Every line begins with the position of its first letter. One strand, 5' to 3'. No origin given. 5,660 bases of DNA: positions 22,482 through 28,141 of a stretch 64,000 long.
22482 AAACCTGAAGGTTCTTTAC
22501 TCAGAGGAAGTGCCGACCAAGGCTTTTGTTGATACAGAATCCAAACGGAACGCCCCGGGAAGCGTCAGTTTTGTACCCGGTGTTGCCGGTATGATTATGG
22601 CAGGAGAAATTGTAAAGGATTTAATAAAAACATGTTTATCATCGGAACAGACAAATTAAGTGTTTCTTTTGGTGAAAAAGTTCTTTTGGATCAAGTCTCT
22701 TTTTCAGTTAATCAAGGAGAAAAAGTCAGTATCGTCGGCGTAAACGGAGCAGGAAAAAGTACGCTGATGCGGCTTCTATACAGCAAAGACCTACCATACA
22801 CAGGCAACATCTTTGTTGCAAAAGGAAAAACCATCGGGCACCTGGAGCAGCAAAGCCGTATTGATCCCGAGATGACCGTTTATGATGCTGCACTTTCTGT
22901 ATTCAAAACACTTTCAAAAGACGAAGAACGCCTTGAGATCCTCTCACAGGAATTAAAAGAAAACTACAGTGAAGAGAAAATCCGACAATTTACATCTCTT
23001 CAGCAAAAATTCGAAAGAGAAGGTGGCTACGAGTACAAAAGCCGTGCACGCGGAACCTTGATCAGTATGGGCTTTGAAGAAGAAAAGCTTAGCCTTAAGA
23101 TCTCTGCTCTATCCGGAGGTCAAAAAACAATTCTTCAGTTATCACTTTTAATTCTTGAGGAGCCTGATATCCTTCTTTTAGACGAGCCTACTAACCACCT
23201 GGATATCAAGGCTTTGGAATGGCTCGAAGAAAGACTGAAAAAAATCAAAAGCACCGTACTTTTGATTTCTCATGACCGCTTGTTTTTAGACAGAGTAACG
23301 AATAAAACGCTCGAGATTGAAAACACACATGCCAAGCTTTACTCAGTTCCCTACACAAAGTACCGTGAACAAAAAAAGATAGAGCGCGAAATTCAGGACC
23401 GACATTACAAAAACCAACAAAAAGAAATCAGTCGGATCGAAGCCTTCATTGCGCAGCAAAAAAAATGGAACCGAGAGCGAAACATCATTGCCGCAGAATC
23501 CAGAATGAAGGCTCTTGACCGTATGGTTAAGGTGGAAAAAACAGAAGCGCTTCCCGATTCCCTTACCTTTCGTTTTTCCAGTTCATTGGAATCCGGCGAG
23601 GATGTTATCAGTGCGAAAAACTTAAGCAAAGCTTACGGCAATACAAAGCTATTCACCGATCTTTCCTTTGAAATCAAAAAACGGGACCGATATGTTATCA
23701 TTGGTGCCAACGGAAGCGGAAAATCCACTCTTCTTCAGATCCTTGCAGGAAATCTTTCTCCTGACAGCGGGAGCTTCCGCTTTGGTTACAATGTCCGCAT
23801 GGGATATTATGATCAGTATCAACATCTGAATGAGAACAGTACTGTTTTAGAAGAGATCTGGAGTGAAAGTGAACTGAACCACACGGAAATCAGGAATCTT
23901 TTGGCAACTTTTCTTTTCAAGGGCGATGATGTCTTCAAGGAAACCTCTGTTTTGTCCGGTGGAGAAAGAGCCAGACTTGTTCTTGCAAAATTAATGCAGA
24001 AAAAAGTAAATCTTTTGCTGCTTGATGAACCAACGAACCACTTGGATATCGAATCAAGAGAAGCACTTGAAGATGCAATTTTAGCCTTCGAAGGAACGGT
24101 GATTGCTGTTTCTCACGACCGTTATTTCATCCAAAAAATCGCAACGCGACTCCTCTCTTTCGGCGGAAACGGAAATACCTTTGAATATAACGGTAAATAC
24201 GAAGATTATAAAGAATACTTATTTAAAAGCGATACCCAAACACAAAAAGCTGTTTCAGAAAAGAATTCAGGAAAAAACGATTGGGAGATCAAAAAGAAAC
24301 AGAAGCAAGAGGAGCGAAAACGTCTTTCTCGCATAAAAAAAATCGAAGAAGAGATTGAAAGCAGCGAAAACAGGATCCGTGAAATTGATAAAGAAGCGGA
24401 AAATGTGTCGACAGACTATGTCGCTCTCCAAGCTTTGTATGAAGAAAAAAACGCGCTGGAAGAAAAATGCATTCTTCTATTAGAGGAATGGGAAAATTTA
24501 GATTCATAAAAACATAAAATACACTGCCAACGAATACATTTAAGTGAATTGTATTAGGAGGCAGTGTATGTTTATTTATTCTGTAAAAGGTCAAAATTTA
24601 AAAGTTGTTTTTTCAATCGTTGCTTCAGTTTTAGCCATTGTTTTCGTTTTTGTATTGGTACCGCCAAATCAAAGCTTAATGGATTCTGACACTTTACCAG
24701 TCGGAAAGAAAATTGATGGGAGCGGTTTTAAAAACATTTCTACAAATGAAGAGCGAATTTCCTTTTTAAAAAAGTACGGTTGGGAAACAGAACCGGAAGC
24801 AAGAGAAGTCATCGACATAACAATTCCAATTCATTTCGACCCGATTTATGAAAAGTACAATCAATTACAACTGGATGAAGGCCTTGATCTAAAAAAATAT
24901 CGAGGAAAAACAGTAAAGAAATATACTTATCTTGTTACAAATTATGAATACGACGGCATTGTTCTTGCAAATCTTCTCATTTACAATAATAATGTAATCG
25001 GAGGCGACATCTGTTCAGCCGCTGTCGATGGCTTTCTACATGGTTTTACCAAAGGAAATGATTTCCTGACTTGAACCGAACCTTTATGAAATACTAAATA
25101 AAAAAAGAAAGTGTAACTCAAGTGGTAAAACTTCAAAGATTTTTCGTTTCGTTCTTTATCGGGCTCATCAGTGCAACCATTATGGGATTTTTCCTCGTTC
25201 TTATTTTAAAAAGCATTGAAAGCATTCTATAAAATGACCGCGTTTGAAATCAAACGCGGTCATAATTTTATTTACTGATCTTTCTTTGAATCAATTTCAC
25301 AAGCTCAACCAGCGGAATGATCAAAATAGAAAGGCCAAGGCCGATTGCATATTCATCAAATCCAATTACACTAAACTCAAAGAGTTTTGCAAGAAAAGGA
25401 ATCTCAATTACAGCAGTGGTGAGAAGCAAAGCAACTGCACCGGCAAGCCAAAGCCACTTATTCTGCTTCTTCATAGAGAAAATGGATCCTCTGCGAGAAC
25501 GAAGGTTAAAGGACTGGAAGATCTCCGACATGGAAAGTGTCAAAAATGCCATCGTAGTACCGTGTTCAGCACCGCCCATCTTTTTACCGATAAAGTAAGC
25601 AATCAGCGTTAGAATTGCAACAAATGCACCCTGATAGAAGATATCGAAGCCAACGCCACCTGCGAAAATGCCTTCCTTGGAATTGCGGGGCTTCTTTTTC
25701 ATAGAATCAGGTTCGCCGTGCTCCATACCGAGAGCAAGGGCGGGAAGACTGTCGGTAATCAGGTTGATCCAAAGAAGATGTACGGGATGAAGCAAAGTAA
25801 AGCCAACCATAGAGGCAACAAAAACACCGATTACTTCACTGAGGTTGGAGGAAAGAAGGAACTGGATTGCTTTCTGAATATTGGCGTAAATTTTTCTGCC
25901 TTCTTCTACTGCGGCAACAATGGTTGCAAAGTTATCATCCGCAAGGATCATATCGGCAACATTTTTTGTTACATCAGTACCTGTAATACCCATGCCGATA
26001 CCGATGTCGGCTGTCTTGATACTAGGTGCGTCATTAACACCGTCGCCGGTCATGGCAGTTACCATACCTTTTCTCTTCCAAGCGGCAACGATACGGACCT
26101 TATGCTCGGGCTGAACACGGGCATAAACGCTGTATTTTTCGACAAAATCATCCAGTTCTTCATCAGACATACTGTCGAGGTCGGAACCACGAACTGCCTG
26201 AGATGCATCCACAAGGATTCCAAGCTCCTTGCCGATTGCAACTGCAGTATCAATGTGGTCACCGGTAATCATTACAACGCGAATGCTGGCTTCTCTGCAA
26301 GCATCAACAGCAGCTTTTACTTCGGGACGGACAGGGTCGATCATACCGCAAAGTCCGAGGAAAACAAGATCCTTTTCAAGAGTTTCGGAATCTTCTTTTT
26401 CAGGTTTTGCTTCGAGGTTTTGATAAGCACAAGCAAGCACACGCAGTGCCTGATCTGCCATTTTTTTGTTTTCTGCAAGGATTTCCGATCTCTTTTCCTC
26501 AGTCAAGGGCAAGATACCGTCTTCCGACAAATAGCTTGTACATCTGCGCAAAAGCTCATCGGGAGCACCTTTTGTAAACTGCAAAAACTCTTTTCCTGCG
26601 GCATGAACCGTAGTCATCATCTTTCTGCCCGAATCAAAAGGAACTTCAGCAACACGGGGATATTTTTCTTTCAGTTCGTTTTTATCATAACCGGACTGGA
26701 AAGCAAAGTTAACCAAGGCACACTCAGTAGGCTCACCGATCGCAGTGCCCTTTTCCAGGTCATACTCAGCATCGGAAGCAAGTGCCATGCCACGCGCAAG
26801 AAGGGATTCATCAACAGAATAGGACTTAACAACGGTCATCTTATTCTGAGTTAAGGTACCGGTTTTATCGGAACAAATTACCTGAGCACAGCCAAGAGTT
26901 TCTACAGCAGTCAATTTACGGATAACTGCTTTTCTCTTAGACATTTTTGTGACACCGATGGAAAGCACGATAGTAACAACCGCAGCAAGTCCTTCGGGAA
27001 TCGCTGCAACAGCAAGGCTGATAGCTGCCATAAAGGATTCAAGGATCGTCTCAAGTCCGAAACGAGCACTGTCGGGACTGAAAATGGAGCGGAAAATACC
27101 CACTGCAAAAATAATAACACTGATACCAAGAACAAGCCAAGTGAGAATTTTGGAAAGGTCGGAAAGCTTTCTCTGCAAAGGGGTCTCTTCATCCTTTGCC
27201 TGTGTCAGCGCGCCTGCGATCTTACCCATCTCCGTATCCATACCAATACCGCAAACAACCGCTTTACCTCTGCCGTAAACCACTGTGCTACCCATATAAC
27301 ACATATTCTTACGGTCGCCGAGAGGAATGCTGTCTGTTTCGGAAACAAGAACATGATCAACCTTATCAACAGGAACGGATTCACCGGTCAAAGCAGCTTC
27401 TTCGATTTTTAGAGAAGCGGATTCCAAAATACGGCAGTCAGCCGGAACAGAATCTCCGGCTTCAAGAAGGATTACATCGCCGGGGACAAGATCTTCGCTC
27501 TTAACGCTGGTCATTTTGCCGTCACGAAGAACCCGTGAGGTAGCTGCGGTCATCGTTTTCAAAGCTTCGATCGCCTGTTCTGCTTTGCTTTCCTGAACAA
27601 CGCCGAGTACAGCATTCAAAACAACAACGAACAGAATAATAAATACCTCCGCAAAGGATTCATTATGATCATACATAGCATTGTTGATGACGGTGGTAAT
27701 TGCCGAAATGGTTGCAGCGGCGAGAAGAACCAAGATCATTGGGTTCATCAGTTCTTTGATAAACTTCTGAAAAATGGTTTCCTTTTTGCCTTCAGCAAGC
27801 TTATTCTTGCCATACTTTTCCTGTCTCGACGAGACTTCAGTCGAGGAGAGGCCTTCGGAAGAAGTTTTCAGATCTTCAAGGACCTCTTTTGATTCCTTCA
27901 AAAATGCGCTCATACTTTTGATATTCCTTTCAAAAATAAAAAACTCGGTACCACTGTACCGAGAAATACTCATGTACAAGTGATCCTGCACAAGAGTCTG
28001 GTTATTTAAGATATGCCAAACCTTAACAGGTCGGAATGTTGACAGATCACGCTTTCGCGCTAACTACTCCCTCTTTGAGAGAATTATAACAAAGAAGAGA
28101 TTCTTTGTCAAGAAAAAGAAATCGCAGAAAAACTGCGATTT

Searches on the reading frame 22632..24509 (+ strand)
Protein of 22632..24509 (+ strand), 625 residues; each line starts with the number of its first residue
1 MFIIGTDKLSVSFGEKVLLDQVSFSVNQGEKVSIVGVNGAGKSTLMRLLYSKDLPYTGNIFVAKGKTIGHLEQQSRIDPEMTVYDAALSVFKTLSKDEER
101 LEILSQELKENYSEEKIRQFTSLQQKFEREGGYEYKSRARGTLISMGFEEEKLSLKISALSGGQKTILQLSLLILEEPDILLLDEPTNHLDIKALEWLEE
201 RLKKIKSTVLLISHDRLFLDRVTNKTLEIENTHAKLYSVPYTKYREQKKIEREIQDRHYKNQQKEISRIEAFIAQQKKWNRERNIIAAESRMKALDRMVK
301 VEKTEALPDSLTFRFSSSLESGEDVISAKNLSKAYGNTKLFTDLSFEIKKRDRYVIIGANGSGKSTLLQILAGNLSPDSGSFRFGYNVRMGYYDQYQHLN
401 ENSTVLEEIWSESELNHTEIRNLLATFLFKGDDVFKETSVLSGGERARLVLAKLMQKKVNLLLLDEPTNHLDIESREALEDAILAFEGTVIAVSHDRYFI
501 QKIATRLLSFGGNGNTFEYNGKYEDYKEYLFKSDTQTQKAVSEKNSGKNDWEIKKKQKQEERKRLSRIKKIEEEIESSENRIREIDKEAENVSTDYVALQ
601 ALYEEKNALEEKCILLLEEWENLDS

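Call 90: search_protein_families(library=pfam, proteins=[window:22632-24509:+], max_evalue=0.00001)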
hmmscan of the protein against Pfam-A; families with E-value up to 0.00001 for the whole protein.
window:22632-24509:+ (625 aa): 11 families
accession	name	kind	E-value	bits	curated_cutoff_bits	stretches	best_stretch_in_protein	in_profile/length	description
PF00005.33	ABC_tran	-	1.6e-52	178.1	25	2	342-469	2-137/137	ABC transporter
PF13304.12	AAA_21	-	4e-18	67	27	1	151-220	229-304/304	AAA domain, putative AbiEii toxin, Type IV TA system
PF12848.13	ABC_tran_Xtn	-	2.6e-16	59.9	25.9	1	227-305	1-77/85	ABC transporter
PF02463.25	SMC_N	-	7.2e-15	55.5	40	0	149-230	126-212/220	RecF/RecN/SMC N terminal domain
PF13555.12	AAA_29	-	2.4e-10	40.5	27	0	340-372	11-43/61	P-loop containing region of AAA domain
PF13191.12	AAA_16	-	2e-06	28.9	32.6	0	26-113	19-103/167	AAA ATPase domain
PF16326.10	ABC_tran_CTD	-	3e-06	27.8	32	1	561-623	3-67/69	ABC transporter C-terminal domain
PF03193.22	RsgA_GTPase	-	7e-06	26.4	30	0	337-375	93-130/174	RsgA GTPase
PF13238.12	AAA_18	-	8.3e-06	26.7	29.4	0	33-115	2-72/128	AAA domain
PF13521.12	AAA_28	-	9.5e-06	26.4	27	0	353-374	1-22/164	AAA domain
PF13401.12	AAA_22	-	9.8e-06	26.3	27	0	354-481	8-103/130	AAA domain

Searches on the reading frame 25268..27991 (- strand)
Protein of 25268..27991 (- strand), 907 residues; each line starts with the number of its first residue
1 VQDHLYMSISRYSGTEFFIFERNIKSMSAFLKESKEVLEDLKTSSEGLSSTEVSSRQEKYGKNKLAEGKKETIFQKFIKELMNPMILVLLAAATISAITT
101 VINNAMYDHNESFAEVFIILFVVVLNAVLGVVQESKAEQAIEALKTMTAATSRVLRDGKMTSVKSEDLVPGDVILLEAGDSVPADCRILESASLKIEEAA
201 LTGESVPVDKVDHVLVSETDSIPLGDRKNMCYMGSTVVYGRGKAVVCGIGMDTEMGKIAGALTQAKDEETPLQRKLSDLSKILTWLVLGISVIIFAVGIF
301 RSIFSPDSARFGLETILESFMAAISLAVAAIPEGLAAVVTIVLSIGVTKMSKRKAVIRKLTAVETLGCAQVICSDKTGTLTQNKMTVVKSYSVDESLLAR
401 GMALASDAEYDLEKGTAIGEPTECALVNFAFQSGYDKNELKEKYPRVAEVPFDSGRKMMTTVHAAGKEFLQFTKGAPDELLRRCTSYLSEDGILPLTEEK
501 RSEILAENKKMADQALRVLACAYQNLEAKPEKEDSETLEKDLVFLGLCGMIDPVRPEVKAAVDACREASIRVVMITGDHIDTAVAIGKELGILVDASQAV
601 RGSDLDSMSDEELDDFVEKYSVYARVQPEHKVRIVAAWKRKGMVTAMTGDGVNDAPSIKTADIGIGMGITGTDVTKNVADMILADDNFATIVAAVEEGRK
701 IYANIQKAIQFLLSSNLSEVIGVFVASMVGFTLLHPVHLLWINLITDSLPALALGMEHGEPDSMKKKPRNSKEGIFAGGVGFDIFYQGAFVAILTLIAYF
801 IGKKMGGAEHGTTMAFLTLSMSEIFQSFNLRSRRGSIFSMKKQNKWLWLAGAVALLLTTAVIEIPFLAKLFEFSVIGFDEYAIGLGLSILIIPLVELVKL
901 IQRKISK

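Call 90: search_protein_families(library=pfam, proteins=[window:25268-27991:-], max_evalue=0.00001)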
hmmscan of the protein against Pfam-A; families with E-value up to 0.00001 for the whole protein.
window:25268-27991:- (907 aa): 5 families
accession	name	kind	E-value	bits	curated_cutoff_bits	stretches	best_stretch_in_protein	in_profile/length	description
PF00122.25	E1-E2_ATPase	-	6.4e-56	189.2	28.1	1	147-353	2-181/181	E1-E2 ATPase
PF00689.26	Cation_ATPase_C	-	1.5e-50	171.8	27.3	1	732-901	2-175/175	Cation transporting ATPase, C-terminus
PF13246.12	Cation_ATPase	-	1.4e-22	79.9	21.7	1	411-487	13-91/91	Cation transport ATPase (P-type)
PF00690.31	Cation_ATPase_N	-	4.2e-20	71.6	20.4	1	33-96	5-69/69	Cation transporter/ATPase, N-terminus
PF00702.32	Hydrolase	-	1.3e-16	62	26.4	1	371-662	3-191/191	haloacid dehalogenase-like hydrolase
